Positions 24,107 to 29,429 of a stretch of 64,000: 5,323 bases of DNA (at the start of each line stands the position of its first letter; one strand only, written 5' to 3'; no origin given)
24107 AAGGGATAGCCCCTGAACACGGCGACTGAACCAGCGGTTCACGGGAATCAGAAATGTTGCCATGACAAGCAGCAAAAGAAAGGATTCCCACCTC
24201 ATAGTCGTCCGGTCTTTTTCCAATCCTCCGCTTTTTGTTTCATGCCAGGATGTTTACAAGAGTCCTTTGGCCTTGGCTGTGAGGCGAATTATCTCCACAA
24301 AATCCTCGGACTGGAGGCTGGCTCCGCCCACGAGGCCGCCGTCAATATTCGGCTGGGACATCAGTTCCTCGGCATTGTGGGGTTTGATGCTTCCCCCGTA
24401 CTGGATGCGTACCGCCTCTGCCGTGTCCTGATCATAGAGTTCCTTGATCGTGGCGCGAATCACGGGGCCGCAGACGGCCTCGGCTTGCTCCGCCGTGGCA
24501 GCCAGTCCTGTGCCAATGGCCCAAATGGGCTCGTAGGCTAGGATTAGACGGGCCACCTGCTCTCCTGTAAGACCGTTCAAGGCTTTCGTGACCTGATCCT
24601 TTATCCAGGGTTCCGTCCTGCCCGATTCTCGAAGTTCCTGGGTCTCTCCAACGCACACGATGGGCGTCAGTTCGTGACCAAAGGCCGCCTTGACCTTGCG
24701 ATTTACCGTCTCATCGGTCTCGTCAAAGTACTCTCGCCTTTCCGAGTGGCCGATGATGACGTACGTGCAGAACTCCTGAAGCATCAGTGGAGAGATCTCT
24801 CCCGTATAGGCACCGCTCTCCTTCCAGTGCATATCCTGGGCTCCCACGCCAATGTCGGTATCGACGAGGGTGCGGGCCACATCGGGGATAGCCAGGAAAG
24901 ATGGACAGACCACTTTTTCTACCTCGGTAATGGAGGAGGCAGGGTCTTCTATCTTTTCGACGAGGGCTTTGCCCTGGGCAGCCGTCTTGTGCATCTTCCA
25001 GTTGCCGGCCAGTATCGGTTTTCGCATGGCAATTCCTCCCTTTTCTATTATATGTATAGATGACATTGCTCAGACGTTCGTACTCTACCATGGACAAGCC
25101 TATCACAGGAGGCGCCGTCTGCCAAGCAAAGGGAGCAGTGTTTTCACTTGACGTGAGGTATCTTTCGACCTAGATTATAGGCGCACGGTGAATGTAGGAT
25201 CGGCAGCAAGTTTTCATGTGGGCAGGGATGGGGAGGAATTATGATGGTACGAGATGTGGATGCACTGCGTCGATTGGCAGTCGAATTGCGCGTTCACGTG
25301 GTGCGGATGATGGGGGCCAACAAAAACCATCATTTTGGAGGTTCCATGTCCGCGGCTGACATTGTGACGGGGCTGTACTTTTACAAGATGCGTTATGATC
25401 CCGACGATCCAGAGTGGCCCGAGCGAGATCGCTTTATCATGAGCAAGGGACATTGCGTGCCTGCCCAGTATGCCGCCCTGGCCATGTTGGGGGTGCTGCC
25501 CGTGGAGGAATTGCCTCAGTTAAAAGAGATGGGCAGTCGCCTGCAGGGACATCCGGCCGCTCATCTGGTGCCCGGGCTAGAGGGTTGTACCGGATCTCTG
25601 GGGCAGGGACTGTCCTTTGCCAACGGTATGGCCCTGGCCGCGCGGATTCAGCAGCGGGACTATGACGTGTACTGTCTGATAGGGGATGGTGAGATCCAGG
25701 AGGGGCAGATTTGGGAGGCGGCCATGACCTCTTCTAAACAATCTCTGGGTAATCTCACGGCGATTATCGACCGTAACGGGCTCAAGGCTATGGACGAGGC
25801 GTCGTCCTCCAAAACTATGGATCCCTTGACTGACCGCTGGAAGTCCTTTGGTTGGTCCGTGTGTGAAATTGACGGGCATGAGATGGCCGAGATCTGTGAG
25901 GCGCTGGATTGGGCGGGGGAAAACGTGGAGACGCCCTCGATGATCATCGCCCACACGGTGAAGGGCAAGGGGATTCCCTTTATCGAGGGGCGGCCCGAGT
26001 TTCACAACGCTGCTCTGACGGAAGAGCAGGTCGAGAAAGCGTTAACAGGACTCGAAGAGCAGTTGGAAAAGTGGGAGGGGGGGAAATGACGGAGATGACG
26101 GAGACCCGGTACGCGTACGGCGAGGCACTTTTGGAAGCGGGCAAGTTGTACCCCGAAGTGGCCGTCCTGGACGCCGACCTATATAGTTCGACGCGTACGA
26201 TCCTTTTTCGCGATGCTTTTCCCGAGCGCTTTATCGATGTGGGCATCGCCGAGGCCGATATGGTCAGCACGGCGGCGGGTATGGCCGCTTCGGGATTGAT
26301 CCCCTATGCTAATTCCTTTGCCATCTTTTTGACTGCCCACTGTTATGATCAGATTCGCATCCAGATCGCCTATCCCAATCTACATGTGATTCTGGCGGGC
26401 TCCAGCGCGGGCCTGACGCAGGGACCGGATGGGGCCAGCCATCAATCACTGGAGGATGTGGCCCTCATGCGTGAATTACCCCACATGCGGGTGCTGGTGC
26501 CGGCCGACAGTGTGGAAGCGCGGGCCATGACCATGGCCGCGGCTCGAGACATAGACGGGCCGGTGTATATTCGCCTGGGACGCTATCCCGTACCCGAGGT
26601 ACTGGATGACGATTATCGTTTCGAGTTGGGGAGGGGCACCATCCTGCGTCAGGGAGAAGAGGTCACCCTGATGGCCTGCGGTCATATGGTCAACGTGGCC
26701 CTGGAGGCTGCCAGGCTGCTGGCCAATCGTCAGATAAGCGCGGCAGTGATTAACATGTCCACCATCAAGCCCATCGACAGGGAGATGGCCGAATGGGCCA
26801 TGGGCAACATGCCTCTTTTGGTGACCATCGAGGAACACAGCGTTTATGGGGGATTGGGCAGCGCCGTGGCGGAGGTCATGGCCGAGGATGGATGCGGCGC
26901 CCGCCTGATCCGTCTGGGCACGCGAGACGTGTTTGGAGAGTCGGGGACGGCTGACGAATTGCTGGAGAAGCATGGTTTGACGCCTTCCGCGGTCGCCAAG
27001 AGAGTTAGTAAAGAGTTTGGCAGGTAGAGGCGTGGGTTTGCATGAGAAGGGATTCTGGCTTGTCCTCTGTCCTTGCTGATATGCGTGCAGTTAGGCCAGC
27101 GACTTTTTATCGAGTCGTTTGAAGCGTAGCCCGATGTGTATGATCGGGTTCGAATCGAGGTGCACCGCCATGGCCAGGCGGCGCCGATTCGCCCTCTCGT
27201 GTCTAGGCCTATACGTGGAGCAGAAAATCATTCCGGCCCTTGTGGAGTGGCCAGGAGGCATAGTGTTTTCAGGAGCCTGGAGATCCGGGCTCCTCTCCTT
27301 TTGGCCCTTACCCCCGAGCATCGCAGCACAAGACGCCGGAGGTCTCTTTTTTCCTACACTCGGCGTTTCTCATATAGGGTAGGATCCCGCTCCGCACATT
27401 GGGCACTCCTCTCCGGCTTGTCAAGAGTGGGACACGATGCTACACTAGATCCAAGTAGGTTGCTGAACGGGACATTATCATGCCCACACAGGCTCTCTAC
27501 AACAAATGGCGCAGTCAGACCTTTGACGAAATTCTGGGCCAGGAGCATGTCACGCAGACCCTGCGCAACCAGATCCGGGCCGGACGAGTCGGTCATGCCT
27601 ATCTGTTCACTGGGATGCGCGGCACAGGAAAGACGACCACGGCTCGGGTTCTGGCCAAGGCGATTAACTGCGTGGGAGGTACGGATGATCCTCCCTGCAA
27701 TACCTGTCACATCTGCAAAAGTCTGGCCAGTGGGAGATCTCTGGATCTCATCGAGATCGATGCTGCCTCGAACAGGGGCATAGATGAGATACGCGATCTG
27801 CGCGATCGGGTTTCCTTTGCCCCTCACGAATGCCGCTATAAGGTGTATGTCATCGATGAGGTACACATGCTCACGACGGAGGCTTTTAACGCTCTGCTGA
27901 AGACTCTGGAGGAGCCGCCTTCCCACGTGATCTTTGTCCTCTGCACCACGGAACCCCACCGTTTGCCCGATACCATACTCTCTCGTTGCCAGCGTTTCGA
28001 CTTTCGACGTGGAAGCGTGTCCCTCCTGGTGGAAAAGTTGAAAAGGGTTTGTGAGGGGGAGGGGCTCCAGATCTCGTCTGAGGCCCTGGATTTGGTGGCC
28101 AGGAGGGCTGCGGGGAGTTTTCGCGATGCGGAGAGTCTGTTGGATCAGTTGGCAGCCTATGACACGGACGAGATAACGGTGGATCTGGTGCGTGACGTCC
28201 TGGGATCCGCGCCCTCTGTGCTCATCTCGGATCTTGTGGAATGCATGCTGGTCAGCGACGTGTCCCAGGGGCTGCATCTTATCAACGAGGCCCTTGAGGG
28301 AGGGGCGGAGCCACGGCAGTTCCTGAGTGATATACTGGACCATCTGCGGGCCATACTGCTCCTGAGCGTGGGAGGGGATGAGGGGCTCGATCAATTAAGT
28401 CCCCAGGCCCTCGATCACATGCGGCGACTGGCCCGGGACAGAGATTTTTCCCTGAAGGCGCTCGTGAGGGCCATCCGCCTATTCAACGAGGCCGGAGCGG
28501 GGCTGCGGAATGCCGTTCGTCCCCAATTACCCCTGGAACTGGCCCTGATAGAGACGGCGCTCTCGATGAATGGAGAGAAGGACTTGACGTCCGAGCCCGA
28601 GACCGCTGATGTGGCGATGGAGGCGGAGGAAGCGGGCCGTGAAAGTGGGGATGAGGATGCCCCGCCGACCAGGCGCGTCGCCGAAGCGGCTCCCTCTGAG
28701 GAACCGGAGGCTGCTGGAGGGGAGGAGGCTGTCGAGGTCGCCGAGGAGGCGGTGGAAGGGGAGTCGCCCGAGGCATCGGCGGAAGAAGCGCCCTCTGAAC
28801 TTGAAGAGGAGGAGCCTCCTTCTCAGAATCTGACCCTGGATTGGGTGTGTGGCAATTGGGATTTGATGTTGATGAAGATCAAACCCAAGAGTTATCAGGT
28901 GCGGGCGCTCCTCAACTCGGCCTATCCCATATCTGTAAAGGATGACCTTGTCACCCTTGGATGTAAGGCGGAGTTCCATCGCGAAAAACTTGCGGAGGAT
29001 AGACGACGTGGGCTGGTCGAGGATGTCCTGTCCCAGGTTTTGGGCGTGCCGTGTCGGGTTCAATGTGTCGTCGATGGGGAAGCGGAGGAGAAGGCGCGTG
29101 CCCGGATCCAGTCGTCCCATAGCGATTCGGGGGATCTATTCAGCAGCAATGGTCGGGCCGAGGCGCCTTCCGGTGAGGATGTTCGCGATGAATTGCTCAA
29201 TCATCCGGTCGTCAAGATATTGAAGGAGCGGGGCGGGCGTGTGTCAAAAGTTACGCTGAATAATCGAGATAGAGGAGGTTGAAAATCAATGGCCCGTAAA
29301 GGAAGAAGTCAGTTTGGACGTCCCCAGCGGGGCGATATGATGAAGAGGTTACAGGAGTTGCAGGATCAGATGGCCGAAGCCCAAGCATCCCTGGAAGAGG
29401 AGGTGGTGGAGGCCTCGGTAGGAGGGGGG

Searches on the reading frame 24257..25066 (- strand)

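Call 23: search_protein_families(library=ncbifam, proteins=[window:24257-25066:-], max_evalue=0.00001)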
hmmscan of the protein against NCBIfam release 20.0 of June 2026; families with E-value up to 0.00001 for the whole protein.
window:24257-25066:- (270 aa): 9 families
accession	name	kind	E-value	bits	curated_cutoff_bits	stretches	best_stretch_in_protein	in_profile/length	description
NF010569.0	PRK13962.1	equivalog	2.6e-99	333.2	883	1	13-262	395-643/645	bifunctional phosphoglycerate kinase/triosephosphate isomerase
NF000722.0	PRK00042.2-1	equivalog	9.1e-75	251.2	293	1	18-265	5-250/256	triose-phosphate isomerase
TIGR00419.1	tim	equivalog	1.3e-53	182.1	130.6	1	19-254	2-228/228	triose-phosphate isomerase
NF012036.0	PRK15492.1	equivalog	3.1e-53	180.8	509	1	14-261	2-256/261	triosephosphate isomerase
NF011163.0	PRK14565.1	equivalog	7.2e-51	173.2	298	1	20-264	6-235/240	triosephosphate isomerase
NF011497.0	PRK14905.1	equivalog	2.6e-47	161.8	485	1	19-261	8-257/357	triosephosphate isomerase/PTS system glucose/sucrose-specific transporter subunit IIB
NF000728.0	PRK00042.3-2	equivalog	2.8e-46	157.9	255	1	18-262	2-228/231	triose-phosphate isomerase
NF000729.0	PRK00042.3-3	equivalog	6.8e-25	88.3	309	1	53-261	39-232/234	triose-phosphate isomerase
NF003302.0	PRK04302.1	subfamily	3.5e-12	46.5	132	1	14-147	1-129/223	triose-phosphate isomerase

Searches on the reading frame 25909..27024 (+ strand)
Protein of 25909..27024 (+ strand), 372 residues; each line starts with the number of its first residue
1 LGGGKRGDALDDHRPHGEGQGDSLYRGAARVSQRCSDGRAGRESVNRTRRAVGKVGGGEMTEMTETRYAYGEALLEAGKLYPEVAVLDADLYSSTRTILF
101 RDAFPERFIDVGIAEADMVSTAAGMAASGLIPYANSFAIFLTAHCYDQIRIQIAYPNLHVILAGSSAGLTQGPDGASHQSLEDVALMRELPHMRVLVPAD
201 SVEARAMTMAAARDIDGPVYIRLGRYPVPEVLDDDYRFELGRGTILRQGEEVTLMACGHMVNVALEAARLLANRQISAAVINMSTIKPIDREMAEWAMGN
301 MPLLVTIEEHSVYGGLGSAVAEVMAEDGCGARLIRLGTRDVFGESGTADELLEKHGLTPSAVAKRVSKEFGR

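Call 23: search_protein_families(library=ncbifam, proteins=[window:25909-27024:+], max_evalue=0.00001)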
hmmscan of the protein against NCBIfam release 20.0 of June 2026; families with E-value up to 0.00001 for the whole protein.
window:25909-27024:+ (372 aa): 9 families
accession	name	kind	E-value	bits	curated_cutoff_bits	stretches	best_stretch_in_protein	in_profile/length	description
NF004559.0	PRK05899.2-5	equivalog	7.2e-81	272.3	488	1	56-368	310-622/627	transketolase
TIGR00204.1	dxs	equivalog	1.4e-55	189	465.95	1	69-368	315-613/616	1-deoxy-D-xylulose-5-phosphate synthase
NF004556.0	PRK05899.2-2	equivalog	6.7e-53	179.9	575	1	59-369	317-637/639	transketolase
NF003933.0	PRK05444.2-2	equivalog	2.3e-45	155.2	395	1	59-370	284-605/606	1-deoxy-D-xylulose-5-phosphate synthase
NF008968.0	PRK12315.1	subfamily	1.8e-37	128.9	510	1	100-367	315-578/582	1-deoxy-D-xylulose-5-phosphate synthase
TIGR00232.1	tktlase_bact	equivalog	6.9e-28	97.4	682.25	1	64-368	349-651/654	transketolase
NF006667.0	PRK09212.1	subfamily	1.6e-22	79.8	321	1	102-328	47-280/327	pyruvate dehydrogenase complex E1 component subunit beta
NF008854.0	PRK11892.1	equivalog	1.4e-21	76.7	454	1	95-328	179-419/464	pyruvate dehydrogenase complex E1 component subunit beta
NF004558.0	PRK05899.2-4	equivalog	6.1e-19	67.9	788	1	89-368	370-648/651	transketolase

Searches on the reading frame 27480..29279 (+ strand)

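Call 23: search_protein_families(library=ncbifam, proteins=[window:27480-29279:+], max_evalue=0.00001)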
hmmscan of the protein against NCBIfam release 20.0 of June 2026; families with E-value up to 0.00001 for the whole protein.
window:27480-29279:+ (600 aa): 75 families (the best 25 are shown)
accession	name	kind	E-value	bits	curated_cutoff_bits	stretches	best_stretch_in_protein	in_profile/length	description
NF011512.0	PRK14950.1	equivalog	7.7e-167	557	593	1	1-549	1-561/585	DNA polymerase III subunits gamma and tau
NF004046.1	PRK05563.1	equivalog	3.1e-156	521.6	400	1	4-548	3-539/567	DNA polymerase III subunit gamma/tau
NF011526.0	PRK14965.1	equivalog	3.8e-141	471.8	670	1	6-591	6-573/578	DNA polymerase III subunits gamma and tau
TIGR02397.1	dnaX_nterm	equivalog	9.2e-129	429.7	250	1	4-359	2-354/355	DNA polymerase III subunit gamma/tau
NF011510.0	PRK14948.1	equivalog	4.5e-128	428.7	593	1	4-550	6-535/640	DNA polymerase III subunit gamma/tau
NF006585.0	PRK09111.1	equivalog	1.9e-116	390.1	604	1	5-441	29-464/616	DNA polymerase III subunit gamma/tau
NF004962.0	PRK06305.1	equivalog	2.3e-113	379.8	559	1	4-358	5-347/465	DNA polymerase III subunits gamma and tau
NF005846.3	PRK07764.1-6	equivalog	3.9e-113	379.7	625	2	5-356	1-356/628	DNA polymerase III subunit gamma and tau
NF005942.0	PRK07994.1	equivalog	2.1e-109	367.4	613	1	3-299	3-299/655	DNA polymerase III subunit gamma/tau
NF011524.0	PRK14963.1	equivalog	8.6e-109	365.4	601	1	5-553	3-517/647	DNA polymerase III subunits gamma and tau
NF011513.0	PRK14952.1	equivalog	3.1e-108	363.3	737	1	4-546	1-535/596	DNA polymerase III subunits gamma/tau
NF011514.0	PRK14953.1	equivalog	1.8e-107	360.3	536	1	5-361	5-353/488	DNA polymerase III subunits gamma and tau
NF011523.0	PRK14962.1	equivalog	5.2e-107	358.5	576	1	4-289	2-287/474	DNA polymerase III subunits gamma and tau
NF005844.0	PRK07764.1-3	equivalog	6e-104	349.5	964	2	5-387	2-389/841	DNA polymerase III subunit gamma and tau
NF005173.0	PRK06647.1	equivalog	1.7e-103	347.4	623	1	8-359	8-356/568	DNA polymerase III subunits gamma and tau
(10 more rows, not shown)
